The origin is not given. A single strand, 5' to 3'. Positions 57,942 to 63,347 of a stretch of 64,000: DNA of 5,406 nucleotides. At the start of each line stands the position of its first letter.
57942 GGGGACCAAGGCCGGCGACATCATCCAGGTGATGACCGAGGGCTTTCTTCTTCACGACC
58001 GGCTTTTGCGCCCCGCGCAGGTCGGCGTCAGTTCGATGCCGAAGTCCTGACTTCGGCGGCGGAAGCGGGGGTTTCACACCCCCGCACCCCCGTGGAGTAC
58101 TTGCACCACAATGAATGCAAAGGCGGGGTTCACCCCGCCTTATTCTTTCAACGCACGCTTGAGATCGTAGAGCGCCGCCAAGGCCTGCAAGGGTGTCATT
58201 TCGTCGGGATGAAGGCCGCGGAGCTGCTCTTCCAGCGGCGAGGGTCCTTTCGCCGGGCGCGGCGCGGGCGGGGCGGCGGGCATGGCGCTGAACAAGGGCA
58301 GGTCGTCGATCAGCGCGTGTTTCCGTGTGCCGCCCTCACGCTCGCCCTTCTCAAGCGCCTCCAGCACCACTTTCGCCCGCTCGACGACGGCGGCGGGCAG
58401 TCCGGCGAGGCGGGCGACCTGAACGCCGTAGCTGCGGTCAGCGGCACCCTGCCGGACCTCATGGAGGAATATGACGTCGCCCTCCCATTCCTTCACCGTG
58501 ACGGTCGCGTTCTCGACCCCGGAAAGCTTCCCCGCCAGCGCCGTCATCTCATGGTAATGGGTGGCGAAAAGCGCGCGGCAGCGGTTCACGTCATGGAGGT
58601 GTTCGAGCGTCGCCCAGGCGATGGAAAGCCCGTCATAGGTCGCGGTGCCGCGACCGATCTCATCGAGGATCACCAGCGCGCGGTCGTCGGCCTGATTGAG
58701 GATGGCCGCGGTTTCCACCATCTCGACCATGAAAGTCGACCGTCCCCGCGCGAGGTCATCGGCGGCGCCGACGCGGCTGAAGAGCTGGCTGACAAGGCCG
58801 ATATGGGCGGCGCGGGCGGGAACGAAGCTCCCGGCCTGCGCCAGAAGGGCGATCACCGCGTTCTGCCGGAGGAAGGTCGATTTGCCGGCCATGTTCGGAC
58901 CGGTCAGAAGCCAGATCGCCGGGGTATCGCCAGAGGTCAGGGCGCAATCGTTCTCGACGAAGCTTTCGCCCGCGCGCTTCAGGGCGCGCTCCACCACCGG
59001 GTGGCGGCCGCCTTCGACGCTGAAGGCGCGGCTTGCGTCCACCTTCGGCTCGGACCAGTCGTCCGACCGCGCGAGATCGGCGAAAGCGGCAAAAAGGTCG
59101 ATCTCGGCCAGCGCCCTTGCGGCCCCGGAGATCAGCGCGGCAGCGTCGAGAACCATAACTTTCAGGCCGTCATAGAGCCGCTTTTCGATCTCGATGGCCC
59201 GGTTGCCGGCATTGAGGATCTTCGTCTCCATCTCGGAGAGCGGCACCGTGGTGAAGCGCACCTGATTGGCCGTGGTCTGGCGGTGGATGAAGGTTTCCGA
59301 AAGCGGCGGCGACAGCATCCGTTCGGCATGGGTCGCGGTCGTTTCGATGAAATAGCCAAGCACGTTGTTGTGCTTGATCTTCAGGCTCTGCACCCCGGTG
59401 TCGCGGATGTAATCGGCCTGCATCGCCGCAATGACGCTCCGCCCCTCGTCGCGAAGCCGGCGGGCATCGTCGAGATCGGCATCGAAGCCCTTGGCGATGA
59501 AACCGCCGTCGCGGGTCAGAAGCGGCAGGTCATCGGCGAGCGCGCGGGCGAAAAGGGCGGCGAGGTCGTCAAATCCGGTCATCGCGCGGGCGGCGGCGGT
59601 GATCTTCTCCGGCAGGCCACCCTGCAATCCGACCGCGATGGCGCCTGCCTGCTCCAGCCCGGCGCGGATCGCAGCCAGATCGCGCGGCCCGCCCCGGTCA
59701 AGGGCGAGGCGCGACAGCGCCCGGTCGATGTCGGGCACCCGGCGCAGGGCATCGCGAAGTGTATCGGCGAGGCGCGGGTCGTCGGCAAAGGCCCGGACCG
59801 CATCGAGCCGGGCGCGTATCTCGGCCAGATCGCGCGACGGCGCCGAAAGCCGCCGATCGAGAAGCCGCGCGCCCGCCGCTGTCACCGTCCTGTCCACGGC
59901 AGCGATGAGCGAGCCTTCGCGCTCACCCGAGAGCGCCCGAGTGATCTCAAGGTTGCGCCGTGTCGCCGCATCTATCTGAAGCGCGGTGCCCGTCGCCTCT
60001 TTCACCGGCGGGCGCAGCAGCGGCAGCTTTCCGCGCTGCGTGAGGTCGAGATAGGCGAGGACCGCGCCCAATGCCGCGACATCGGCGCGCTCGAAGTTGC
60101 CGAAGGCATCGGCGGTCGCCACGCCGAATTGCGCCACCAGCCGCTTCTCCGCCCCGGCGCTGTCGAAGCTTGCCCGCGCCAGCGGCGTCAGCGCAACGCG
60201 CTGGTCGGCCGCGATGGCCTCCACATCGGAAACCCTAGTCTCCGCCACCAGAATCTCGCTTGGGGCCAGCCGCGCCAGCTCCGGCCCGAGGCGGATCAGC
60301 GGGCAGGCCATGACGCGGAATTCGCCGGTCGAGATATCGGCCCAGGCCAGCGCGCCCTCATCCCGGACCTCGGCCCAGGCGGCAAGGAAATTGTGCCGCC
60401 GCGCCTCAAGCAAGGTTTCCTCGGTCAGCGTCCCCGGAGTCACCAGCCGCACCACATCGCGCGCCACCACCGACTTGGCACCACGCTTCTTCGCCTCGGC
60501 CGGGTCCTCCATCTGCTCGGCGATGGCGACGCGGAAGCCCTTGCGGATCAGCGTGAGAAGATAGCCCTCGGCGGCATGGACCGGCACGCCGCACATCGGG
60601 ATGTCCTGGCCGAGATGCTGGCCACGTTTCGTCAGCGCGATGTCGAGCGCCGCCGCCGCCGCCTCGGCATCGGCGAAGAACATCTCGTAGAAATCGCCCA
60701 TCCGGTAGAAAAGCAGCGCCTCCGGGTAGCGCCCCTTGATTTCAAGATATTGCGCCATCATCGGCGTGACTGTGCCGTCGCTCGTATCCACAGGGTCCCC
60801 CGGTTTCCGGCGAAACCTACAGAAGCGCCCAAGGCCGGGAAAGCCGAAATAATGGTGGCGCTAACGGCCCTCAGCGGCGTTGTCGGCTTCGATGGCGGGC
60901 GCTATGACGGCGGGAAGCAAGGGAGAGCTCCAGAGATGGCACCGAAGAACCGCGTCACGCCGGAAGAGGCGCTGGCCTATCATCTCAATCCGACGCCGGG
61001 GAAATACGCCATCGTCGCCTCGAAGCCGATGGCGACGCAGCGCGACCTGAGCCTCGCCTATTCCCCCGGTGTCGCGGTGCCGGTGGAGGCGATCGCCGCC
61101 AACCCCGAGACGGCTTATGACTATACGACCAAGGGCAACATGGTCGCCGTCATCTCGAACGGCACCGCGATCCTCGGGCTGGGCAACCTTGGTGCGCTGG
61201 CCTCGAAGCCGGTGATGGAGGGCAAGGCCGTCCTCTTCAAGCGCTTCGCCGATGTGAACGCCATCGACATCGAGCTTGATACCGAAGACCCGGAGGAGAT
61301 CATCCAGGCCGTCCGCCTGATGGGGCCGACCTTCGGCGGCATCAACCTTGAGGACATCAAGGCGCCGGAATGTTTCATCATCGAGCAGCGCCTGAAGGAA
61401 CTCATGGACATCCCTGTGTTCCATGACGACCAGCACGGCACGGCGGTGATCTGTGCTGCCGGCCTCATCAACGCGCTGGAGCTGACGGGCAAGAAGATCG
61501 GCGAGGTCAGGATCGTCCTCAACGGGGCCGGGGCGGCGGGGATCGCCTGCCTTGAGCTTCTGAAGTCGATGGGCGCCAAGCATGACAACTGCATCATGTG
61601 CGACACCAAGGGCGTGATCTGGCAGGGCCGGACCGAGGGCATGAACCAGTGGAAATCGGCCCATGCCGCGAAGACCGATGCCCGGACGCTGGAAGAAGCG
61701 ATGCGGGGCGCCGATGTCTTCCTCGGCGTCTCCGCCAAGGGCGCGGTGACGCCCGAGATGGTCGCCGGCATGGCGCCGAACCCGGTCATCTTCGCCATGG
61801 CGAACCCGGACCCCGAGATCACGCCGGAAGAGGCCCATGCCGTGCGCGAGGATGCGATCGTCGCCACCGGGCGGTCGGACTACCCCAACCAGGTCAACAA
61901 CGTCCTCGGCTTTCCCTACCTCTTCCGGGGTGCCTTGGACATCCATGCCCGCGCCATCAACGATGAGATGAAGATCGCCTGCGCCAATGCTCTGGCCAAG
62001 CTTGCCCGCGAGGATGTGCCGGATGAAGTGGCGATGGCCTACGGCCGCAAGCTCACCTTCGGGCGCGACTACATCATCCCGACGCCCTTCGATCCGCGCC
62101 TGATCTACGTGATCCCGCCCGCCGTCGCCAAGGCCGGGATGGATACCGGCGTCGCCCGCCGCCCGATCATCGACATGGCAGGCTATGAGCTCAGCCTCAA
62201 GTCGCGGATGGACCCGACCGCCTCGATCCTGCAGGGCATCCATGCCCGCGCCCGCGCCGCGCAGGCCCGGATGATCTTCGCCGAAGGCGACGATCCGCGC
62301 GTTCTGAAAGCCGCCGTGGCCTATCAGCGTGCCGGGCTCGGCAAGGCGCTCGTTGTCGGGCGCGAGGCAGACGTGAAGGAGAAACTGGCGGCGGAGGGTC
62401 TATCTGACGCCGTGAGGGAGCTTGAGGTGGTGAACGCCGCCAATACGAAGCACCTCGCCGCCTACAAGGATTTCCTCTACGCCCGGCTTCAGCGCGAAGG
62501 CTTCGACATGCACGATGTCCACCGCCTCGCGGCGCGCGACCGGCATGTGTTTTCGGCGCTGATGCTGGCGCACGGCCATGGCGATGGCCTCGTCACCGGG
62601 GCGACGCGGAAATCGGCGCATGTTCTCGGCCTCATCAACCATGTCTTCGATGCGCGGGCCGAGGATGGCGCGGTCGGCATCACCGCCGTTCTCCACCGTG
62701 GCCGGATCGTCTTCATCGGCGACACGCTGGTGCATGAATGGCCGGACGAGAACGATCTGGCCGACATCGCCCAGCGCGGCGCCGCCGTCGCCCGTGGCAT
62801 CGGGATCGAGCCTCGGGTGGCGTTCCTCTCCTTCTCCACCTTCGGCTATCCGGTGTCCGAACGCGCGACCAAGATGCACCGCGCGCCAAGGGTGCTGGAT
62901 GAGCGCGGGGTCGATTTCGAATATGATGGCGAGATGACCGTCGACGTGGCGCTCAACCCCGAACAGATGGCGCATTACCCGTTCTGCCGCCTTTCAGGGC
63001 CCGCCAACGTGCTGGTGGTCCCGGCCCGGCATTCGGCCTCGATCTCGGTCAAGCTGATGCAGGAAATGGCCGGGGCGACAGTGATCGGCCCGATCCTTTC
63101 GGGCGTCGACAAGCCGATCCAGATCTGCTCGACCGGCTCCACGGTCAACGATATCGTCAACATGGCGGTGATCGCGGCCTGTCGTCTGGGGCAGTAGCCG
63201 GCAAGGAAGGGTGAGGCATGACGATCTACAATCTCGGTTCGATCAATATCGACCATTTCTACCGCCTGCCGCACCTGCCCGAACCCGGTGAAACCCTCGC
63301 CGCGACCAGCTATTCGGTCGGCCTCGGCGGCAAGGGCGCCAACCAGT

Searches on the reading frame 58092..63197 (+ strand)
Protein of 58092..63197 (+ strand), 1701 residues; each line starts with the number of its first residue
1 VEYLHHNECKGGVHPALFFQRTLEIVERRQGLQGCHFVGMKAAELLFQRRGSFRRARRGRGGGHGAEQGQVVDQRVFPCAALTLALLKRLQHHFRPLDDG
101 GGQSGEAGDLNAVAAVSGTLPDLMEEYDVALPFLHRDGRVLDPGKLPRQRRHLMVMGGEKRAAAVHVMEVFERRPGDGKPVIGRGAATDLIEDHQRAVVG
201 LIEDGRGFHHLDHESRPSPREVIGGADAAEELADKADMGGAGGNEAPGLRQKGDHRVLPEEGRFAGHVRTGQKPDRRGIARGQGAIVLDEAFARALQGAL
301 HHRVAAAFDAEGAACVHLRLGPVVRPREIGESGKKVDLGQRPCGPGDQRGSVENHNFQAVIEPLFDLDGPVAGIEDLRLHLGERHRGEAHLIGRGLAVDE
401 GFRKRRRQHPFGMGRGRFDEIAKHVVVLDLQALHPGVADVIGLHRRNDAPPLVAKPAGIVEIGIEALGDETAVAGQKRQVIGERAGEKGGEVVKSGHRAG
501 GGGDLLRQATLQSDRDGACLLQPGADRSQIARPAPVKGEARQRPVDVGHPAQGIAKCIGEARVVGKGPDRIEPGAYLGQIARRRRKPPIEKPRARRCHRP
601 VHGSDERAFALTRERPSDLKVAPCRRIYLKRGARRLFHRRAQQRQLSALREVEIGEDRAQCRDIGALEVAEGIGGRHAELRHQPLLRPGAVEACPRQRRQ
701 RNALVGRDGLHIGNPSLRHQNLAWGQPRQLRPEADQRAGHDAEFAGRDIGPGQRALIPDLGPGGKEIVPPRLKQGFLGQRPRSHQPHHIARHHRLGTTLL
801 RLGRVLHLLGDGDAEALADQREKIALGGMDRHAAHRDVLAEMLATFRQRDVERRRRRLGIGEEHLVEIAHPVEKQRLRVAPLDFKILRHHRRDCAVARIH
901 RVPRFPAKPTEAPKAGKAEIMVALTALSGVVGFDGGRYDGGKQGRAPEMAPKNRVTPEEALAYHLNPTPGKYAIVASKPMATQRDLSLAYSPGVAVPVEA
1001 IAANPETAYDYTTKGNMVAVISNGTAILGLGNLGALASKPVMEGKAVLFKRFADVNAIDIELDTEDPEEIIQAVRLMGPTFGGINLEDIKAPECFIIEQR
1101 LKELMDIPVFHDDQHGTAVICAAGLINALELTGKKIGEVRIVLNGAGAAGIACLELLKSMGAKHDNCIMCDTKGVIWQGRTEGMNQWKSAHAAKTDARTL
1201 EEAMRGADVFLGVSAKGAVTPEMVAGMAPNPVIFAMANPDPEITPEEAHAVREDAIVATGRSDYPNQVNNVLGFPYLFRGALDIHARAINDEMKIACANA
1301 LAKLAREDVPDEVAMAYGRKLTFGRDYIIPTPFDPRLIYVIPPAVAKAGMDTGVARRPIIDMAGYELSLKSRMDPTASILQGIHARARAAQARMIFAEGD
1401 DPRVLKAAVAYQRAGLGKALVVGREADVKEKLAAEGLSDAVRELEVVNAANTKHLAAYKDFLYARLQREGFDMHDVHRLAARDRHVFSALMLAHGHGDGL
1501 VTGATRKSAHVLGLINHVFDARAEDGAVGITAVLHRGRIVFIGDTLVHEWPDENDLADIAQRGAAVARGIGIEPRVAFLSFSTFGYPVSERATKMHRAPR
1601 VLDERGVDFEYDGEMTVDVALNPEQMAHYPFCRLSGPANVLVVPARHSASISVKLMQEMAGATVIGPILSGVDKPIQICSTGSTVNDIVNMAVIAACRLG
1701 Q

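Call 46: search_protein_families(library=pfam, proteins=[window:58092-63197:+], max_evalue=0.00001)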
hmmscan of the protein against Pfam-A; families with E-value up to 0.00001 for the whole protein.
window:58092-63197:+ (1701 aa): 3 families
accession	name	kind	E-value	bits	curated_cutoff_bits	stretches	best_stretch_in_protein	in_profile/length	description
PF01515.24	PTA_PTB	-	2.1e-77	261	24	1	1379-1696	2-319/319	Phosphate acetyl/butaryl transferase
PF00390.24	malic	-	2.9e-28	99.4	23.1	1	971-1102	3-182/182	Malic enzyme, N-terminal domain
PF03949.21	Malic_M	-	8.5e-22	78.1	23.5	1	1116-1312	3-232/258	Malic enzyme, NAD binding domain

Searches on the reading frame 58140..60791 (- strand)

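Call 69: search_protein_families(library=pfam, proteins=[window:58140-60791:-], max_evalue=0.01)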
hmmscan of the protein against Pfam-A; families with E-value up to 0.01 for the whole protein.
window:58140-60791:- (883 aa): 5 families
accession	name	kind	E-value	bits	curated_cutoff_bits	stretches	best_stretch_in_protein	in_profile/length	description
PF00488.27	MutS_V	-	4.5e-83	278.3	30.2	1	627-814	1-188/188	MutS domain V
PF05192.23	MutS_III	-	4e-43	148.5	34.1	1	276-571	1-194/194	MutS domain III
PF01624.25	MutS_I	-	1.6e-41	141.5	20.6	1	9-125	1-112/113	MutS domain I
PF05190.23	MutS_IV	-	2.9e-21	76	22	1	435-528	1-89/92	MutS family domain IV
PF05188.22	MutS_II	-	3e-18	66.9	25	1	134-259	1-132/133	MutS domain II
